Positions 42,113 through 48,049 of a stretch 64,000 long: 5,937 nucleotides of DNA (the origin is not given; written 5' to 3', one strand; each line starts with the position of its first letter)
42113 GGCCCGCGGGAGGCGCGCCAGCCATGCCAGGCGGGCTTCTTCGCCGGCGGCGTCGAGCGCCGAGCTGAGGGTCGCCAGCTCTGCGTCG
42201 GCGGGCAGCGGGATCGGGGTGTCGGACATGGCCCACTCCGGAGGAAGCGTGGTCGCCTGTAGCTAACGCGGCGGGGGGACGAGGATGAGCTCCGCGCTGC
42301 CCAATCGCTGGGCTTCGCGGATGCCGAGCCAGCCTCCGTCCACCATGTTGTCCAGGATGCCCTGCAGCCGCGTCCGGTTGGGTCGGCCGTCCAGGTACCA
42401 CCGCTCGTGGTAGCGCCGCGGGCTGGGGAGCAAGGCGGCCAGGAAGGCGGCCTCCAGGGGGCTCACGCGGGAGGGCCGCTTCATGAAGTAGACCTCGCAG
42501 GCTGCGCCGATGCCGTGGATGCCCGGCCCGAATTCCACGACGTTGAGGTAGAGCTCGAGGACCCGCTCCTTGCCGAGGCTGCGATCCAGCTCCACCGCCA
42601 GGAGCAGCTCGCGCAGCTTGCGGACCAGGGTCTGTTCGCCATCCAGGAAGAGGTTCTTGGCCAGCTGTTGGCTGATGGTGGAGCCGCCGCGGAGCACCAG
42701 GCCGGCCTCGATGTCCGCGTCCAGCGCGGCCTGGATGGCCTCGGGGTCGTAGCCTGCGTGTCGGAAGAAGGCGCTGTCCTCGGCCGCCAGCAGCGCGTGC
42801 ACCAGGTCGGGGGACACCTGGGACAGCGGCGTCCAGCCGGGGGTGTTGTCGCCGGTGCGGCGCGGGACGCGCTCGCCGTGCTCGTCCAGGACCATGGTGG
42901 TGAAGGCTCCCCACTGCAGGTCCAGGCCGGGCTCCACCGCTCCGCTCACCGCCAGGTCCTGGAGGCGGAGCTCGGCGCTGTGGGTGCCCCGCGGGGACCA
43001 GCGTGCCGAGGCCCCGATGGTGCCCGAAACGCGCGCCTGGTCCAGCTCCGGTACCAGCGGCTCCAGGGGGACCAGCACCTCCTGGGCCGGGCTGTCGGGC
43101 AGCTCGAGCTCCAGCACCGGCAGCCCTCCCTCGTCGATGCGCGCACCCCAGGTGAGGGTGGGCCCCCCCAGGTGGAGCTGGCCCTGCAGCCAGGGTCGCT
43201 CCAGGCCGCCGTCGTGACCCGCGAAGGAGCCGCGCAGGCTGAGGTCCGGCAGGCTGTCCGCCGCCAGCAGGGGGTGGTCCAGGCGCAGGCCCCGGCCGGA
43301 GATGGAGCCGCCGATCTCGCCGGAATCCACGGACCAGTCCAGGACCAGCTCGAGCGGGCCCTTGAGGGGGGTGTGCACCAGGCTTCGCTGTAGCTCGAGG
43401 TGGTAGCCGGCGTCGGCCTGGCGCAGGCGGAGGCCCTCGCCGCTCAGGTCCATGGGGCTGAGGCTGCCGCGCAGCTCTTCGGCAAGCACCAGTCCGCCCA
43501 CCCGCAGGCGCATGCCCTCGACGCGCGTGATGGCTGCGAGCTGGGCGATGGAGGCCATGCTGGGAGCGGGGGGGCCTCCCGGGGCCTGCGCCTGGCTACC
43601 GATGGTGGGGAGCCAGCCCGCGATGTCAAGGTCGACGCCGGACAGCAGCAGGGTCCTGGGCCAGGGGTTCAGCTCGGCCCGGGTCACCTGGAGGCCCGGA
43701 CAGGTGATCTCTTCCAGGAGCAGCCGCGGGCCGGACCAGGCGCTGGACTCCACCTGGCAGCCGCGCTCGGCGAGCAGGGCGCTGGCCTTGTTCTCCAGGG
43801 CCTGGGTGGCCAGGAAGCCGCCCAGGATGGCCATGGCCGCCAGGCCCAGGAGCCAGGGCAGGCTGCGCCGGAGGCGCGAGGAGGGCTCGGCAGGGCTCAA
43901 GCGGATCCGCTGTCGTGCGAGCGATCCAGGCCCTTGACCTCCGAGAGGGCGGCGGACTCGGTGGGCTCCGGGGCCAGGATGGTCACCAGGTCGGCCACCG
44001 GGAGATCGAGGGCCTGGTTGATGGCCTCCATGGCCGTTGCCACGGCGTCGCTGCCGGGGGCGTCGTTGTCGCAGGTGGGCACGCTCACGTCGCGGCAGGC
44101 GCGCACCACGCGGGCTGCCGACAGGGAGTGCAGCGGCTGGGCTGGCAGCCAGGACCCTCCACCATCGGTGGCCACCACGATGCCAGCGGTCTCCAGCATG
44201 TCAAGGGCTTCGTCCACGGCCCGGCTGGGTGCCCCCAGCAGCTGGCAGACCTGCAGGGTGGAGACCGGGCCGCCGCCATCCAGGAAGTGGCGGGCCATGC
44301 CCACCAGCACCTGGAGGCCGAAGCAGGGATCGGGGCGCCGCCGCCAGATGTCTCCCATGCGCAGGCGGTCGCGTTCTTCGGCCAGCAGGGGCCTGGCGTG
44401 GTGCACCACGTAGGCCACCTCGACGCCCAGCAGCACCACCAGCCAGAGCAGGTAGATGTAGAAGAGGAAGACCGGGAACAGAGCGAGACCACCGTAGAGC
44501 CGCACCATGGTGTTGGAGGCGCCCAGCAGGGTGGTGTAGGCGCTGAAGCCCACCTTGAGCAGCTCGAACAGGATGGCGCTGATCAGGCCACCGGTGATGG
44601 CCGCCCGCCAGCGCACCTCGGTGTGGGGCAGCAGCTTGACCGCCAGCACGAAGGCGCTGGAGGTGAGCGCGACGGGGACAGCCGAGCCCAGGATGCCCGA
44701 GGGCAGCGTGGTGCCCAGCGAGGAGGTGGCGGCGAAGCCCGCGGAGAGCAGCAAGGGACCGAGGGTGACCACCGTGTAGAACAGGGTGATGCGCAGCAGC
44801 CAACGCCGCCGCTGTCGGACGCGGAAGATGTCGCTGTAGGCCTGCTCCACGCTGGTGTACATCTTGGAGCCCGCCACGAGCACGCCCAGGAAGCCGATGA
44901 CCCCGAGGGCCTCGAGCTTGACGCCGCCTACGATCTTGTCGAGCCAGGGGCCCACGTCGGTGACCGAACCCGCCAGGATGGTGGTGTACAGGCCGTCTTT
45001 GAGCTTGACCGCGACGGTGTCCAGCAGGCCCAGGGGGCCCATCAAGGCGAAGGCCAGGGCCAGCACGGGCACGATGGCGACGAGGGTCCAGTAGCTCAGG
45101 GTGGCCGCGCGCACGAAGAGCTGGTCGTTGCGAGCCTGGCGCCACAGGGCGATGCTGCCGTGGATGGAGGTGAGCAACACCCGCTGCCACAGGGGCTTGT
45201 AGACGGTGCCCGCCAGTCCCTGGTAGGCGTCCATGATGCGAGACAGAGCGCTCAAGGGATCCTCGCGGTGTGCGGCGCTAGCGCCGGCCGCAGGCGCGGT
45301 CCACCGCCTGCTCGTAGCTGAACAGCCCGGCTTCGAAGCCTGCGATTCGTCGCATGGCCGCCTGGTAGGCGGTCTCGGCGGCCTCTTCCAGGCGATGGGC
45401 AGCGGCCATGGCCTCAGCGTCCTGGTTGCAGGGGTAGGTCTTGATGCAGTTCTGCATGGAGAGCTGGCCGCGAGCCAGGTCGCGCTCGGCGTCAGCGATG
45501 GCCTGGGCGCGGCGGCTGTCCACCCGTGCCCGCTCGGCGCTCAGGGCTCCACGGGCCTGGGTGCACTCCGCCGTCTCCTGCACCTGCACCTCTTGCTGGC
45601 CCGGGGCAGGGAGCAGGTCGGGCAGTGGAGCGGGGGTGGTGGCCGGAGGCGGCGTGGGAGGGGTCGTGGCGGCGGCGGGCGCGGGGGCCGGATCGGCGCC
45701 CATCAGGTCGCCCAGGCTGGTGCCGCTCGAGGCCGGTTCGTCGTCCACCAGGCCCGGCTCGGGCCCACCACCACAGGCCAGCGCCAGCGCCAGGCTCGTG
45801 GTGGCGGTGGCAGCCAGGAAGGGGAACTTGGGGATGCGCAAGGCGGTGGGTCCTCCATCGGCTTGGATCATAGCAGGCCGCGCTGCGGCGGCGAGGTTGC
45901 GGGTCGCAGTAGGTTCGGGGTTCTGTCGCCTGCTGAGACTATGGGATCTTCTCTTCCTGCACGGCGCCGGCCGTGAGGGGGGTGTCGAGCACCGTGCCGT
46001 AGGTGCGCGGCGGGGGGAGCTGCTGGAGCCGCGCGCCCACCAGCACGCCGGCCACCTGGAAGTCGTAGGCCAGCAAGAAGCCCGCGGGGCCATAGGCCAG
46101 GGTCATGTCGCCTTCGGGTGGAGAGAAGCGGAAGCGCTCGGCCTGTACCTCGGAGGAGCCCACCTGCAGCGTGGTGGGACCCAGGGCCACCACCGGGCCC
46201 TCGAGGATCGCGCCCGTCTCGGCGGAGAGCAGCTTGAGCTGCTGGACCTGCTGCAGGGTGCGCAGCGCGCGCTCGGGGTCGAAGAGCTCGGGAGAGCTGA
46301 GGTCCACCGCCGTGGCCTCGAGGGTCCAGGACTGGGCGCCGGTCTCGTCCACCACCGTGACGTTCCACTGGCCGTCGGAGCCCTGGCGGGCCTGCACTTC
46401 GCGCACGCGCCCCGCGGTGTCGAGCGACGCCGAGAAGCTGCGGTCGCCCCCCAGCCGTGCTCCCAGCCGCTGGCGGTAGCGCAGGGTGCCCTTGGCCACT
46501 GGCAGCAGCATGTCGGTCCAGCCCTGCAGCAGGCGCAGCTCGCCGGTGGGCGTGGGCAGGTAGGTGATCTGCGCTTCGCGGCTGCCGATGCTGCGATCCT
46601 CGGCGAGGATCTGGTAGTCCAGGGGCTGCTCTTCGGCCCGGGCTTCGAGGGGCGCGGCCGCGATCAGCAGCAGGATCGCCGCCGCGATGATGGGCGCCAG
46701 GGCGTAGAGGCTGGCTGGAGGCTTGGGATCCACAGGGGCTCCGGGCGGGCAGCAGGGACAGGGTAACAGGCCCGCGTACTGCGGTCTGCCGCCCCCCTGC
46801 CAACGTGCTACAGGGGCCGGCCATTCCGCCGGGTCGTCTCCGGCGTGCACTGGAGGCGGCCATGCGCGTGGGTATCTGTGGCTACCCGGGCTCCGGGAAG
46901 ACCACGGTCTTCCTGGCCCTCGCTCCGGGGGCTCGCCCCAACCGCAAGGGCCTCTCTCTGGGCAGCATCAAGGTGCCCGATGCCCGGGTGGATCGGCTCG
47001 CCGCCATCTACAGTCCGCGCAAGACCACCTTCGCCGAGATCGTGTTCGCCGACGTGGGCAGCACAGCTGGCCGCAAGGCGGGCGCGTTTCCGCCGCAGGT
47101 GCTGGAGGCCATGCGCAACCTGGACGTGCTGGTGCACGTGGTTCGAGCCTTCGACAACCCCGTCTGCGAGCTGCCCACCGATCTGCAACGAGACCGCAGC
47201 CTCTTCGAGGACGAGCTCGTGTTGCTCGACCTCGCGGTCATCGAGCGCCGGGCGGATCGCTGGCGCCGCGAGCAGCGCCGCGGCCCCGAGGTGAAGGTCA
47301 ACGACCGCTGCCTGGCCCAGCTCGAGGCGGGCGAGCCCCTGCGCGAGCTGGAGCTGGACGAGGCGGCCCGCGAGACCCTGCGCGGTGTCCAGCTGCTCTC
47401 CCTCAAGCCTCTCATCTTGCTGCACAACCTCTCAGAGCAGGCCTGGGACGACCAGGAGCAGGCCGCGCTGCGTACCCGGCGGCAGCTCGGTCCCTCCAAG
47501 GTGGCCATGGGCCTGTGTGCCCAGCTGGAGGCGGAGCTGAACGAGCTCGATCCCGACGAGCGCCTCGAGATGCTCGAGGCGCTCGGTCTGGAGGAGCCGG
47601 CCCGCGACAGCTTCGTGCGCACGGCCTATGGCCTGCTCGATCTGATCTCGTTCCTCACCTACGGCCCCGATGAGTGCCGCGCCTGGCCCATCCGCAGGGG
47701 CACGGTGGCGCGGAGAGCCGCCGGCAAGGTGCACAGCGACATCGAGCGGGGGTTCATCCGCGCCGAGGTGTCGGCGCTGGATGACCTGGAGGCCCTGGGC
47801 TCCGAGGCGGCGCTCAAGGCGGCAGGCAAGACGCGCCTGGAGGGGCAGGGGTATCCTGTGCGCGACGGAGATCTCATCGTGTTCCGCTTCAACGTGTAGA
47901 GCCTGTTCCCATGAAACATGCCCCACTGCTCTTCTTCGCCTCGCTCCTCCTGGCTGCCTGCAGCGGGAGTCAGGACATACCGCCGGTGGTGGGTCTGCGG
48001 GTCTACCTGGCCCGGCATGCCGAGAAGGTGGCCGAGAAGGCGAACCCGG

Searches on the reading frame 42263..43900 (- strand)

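Call 86: search_protein_families(library=pfam, proteins=[window:42263-43900:-], max_evalue=0.00001)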
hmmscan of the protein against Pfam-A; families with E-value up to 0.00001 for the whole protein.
window:42263-43900:- (545 aa): 1 family
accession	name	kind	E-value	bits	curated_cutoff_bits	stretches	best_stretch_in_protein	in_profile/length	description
PF00912.28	Transgly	-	8.6e-49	165.8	27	1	351-519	11-177/178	Transglycosylase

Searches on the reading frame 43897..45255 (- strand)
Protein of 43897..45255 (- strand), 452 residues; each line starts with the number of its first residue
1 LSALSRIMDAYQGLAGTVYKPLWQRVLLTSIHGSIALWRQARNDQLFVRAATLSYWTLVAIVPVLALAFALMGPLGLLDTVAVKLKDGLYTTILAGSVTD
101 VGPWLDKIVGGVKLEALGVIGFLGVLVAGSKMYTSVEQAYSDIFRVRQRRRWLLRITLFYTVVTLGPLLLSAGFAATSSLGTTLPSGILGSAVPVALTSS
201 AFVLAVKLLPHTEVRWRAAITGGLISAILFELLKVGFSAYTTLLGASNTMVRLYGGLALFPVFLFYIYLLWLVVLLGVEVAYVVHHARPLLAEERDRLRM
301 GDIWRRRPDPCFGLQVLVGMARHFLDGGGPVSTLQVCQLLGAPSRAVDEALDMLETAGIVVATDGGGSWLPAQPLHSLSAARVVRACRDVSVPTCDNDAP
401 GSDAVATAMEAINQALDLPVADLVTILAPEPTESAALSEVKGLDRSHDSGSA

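Call 86: search_protein_families(library=pfam, proteins=[window:43897-45255:-], max_evalue=0.00001)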
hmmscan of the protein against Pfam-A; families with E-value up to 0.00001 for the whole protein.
window:43897-45255:- (452 aa): 1 family
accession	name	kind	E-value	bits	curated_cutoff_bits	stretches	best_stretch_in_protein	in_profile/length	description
PF03631.20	Virul_fac_BrkB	-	8.3e-36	124.4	33.7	1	43-287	2-258/259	Virulence factor BrkB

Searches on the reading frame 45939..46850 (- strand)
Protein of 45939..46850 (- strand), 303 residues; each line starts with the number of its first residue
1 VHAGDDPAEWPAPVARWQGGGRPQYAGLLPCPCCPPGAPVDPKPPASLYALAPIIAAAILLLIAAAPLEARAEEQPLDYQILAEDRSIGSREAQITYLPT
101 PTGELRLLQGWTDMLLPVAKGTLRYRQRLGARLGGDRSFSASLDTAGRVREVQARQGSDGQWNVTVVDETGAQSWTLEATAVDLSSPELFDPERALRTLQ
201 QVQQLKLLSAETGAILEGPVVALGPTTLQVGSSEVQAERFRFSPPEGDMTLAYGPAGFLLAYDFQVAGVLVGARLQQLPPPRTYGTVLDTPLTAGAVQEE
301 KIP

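Call 86: search_protein_families(library=pfam, proteins=[window:45939-46850:-], max_evalue=0.00001)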
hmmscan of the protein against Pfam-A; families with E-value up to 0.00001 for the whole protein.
window:45939-46850:- (303 aa): 1 family
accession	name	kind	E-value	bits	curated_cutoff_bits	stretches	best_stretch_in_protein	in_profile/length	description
PF19630.5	DUF6134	-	2.6e-06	28.1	27.9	1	139-268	61-176/184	Domain of unknown function (DUF6134)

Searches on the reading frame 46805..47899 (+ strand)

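Call 86: search_protein_families(library=pfam, proteins=[window:46805-47899:+], max_evalue=0.00001)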
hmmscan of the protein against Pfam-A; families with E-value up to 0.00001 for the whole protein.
window:46805-47899:+ (364 aa): 1 family
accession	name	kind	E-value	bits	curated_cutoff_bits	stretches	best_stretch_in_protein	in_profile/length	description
PF06071.19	YchF-GTPase_C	-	4.3e-31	107.3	27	1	280-363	1-84/84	Protein of unknown function (DUF933)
